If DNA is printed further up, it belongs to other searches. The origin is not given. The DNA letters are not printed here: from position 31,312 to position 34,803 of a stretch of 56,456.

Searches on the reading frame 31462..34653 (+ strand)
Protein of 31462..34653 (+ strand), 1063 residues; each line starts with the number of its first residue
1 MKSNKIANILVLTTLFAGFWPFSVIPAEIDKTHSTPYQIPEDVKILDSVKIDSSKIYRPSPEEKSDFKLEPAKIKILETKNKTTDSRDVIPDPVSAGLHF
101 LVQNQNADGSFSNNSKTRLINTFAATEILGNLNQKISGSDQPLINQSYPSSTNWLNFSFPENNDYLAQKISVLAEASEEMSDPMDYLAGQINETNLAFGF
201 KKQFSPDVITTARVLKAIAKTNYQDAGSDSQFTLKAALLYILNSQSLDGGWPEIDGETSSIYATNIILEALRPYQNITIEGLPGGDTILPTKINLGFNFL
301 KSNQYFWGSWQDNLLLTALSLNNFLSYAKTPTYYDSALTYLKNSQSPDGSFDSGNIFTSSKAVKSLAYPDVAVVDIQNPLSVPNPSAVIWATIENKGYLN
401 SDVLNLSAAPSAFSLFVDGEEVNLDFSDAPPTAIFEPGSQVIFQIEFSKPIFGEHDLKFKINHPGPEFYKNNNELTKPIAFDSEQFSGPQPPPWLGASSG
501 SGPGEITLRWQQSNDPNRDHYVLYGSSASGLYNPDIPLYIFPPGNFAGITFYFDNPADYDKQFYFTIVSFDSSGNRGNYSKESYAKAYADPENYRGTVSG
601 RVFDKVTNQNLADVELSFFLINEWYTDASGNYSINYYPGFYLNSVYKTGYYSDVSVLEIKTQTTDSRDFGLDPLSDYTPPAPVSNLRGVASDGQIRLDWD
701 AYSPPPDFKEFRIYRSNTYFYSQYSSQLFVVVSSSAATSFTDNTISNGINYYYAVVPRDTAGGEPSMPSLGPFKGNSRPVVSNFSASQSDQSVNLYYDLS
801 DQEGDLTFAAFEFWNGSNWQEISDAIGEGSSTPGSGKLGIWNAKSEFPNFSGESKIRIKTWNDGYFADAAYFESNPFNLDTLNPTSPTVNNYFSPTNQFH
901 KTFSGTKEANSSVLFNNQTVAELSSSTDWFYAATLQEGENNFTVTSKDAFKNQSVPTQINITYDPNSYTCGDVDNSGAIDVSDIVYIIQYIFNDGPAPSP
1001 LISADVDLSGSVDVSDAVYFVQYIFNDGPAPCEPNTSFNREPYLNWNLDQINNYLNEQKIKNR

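Call 67: search_protein_families(library=pfam, proteins=[window:31462-34653:+], max_evalue=0.001)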
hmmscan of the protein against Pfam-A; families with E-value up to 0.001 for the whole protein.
window:31462-34653:+ (1063 aa): 3 families
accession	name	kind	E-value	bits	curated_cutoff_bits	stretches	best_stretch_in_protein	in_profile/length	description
PF13243.12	SQHop_cyclase_C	-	4.3e-08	33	26.1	1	189-266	49-125/319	Squalene-hopene cyclase C-terminal domain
PF00404.24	Dockerin_1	-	6e-07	30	22.9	1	971-1023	2-55/57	Dockerin type I domain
PF13620.12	CarboxypepD_reg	-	0.00029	21.6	32.3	1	597-669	1-79/82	Carboxypeptidase regulatory-like domain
